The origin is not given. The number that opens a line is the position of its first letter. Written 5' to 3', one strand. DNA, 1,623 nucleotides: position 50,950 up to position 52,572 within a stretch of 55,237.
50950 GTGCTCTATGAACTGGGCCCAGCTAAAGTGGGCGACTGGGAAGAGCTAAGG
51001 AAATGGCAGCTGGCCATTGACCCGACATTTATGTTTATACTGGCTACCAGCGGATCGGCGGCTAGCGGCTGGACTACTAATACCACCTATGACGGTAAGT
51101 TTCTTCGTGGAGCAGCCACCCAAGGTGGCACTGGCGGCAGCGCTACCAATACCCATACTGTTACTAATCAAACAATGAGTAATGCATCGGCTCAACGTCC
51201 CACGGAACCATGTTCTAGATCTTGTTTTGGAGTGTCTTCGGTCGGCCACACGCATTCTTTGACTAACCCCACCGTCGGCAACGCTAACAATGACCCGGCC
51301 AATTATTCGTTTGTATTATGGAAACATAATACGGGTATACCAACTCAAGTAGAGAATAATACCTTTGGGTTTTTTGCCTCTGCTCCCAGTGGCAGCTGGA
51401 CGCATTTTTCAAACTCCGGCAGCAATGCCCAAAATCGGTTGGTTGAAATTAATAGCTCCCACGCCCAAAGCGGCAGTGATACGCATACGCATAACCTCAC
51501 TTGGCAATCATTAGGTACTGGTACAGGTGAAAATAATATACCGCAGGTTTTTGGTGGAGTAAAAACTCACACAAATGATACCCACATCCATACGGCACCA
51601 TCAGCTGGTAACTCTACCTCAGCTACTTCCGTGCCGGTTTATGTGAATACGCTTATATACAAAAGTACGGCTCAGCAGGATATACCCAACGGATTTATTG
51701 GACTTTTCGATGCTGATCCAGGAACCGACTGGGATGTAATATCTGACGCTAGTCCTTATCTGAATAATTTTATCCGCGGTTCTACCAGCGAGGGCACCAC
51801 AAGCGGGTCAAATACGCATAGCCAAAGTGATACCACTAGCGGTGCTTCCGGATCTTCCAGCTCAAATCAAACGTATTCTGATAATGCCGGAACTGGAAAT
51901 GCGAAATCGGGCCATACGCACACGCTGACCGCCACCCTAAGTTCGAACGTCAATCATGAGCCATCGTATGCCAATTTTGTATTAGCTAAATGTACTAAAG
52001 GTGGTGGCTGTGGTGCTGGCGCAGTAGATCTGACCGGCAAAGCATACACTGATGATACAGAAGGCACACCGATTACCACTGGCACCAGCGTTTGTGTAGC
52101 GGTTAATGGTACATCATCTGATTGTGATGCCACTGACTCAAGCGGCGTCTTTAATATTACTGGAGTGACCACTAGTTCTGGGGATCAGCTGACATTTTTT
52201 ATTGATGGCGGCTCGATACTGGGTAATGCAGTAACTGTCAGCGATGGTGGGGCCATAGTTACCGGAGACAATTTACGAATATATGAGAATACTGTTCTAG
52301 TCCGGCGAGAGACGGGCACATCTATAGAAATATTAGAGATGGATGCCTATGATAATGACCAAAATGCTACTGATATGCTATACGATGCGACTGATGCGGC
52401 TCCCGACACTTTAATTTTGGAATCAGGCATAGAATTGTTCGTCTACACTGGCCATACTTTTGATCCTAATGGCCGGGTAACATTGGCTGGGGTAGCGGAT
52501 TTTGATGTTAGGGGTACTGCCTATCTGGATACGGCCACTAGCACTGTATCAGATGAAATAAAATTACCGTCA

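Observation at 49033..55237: Giant ORF missing from the ORF track: HTH domain, one TM helix, then at least 1900 aa of predicted extracellular sequence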

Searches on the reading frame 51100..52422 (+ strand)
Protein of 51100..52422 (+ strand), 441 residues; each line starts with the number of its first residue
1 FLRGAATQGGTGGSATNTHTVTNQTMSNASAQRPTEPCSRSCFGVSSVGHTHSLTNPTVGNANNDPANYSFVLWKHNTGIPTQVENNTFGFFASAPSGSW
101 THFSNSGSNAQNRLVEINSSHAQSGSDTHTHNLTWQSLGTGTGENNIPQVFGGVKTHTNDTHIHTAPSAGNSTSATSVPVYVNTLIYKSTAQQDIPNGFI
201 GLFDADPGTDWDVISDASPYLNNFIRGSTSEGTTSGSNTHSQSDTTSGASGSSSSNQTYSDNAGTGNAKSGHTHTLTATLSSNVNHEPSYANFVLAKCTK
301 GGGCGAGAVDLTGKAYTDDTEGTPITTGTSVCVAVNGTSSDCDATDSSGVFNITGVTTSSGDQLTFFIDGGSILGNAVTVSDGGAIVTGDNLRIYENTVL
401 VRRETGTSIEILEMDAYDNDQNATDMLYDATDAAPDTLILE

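Call 74: predict_structure(alignment_id=A4)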
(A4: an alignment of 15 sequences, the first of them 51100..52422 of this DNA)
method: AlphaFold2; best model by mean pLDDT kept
length: 441 residues; sequences in the alignment: 15
mean_pLDDT: 77.0   pTM: 0.60
mean pLDDT of the five models: 77.0, 75.5, 74.6, 67.1, 52.0
residues with pLDDT >= 90: 105; 70-90: 214; 50-70: 67; < 50: 55
segments of 3 or more residues with pLDDT < 50: 32-49, 142-159, 254-269
pLDDT, mean of each block of 10 residues (from residue 1): 90 89 75 44 45 77 93 79 86 88 72 90 91 79 47 46 71 92 93 89 83 91 92 90 81 47 42 77 92 91 67 83 83 83 88 79 82 84 59 84 66 77 77 57 40
secondary structure, 60 per line:
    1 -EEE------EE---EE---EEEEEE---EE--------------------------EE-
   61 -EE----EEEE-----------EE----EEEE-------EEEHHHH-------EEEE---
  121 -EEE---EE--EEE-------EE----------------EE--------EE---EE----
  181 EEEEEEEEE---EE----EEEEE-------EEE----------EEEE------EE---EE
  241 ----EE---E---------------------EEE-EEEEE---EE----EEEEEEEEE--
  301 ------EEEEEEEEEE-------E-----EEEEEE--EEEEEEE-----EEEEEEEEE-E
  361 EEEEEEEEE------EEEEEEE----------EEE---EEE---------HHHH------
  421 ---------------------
elements in order: E2-4 E21-26 E68-71 E89-92 E100-102 H103-106 E114-117 E122-124 E132-134 E181-189 E199-203 E211-213 E224-227 E272-274 E276-280 E290-298 E307-316 E330-335 E338-344 E350-358 E360-369 E376-382 E393-395 E399-401 H411-414

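Call 80: fold_search(model_id=the predicted structure, library=pdb)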
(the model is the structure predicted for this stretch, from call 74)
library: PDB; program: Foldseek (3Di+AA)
matches with E <= 10: 412; with E <= 0.001: 0
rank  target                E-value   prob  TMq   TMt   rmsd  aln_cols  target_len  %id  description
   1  6fwv_B                6.7e-03  0.44  0.16  0.14  29.4       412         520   10  The Bacillus anthracis TIE protein (released 2018-08-08)
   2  3irz                  7.1e-03  0.57  0.19  0.21  31.9       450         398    9  Crystal structure of functional region of UafA from Staphylococcus saprophyticus in P212121 form (released 2010-09-08)
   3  4v4c_B                7.5e-03  1.00  0.16  0.24   4.2        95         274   14  Crystal Structure of Pyrogallol-Phloroglucinol Transhydroxylase from Pelobacter acidigallici (released 2014-07-09)
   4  6fwv_A                8.2e-03  0.51  0.18  0.16  29.1       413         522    9  The Bacillus anthracis TIE protein (released 2018-08-08)
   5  6yoa_B                1.1e-02  0.99  0.15  0.40  10.0       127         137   12  Lig v 1 structure and the inflammatory response to the Ole e 1 protein family (released 2020-05-13)
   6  6yoa_A                1.6e-02  1.00  0.17  0.48   8.8       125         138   11  Lig v 1 structure and the inflammatory response to the Ole e 1 protein family (released 2020-05-13)
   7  6m7c                  1.7e-02  0.41  0.15  0.23  21.7       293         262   10  Crystal structure of C-terminal fragment of pilus adhesin SpaC from Lactobacillus rhamnosus GG (released 2020-07-29)
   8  4fl4_C                1.7e-02  0.85  0.14  0.19  17.9       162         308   15  Scaffoldin conformation and dynamics revealed by a ternary complex from the Clostridium thermocellum cellulosome (released 2012-06-27)
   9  9h68_B                2.1e-02  0.99  0.17  0.18   5.5       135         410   16  Crystal Structure of the spore gernation lytic transglycosylase SleC from Clostridioides difficile in its zymogenic fo (released 2025-02-12)
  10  9h68_C                2.3e-02  0.99  0.17  0.18   5.5       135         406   16  Crystal Structure of the spore gernation lytic transglycosylase SleC from Clostridioides difficile in its zymogenic fo (released 2025-02-12)
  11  3th1_C                2.6e-02  0.91  0.13  0.21  10.6       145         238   14  Crystal structure of chlorocatechol 1,2-dioxygenase from Pseudomonas putida (released 2012-08-22)
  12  3is1                  2.7e-02  0.95  0.15  0.17  14.4       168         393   13  Crystal structure of functional region of UafA from Staphylococcus saprophyticus in C2 form at 2.45 angstrom resolution (released 2010-09-08)
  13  10ps                  2.7e-02  0.21  0.18  0.15  36.6       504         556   10  Crystal structure of SdrD A2-A3-B1-B2 domains from Staphylococcus aureus JH1 (released 2026-02-11)
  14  9h68_D                3.0e-02  0.99  0.17  0.18   5.5       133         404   16  Crystal Structure of the spore gernation lytic transglycosylase SleC from Clostridioides difficile in its zymogenic fo (released 2025-02-12)
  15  8bdw_A                3.2e-02  0.98  0.13  0.50  10.2       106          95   14  Crystal structure of CnaB2 domain from Lactobacillus plantarum (released 2023-02-22)
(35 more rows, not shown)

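Call 81: fold_search(model_id=the predicted structure, library=viral)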
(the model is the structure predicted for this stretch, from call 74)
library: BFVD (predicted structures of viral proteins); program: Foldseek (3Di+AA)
matches with E <= 10: 338; with E <= 0.001: 3
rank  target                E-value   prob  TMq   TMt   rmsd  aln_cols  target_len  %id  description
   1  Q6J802                3.3e-11  1.00  0.39  0.19  22.0       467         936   16  Pas29 [Actinoplanes phage phiAsp2]
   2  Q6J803                3.0e-09  1.00  0.36  0.13  19.7       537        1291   15  Pas28 [Actinoplanes phage phiAsp2]
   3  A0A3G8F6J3            1.2e-04  1.00  0.16  0.14  25.2       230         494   12  (no name in the UniProt tables at hand)
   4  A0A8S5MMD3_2          2.0e-03  0.54  0.15  0.08  29.7       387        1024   11  Baseplate J like protein [Siphoviridae sp. ctxc31]
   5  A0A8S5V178            3.8e-03  0.30  0.15  0.06  38.4       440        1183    9  Baseplate J like protein [Siphoviridae sp. ct3r22]
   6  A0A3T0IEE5            5.6e-03  1.00  0.14  0.27   8.8       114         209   14  (no name in the UniProt tables at hand)
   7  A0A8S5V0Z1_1          1.1e-02  0.25  0.15  0.07  38.6       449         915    8  Putative membrane protein [Siphoviridae sp. ct3r22]
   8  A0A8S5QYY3            1.3e-02  1.00  0.15  0.09  11.8       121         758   11  Tail collar fiber protein [Myoviridae sp. ctLtm40]
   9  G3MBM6                1.3e-02  1.00  0.18  0.20  22.1       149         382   12  Gp160 [Bacillus phage G]
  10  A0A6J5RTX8            1.4e-02  1.00  0.15  0.25   5.7       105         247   11  Uncharacterized protein [uncultured Caudovirales phage]
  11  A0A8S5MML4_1          1.8e-02  0.41  0.16  0.10  18.6       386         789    8  Cell wall surface anchor family domain protein [Siphoviridae sp. ctxc31]
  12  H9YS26                2.5e-02  0.99  0.16  0.23   8.0       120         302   16  (no name in the UniProt tables at hand)
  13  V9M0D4                2.8e-02  0.08  0.11  0.05  47.5       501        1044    7  Big-1 domain-containing protein [Vibrio phage VP4B]
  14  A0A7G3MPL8            2.9e-02  0.66  0.14  0.19  17.6       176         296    8  (no name in the UniProt tables at hand)
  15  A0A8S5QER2            5.0e-02  0.96  0.15  0.12  10.4       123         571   15  Nucleoid-associated protein [Siphoviridae sp. ctEIp38]
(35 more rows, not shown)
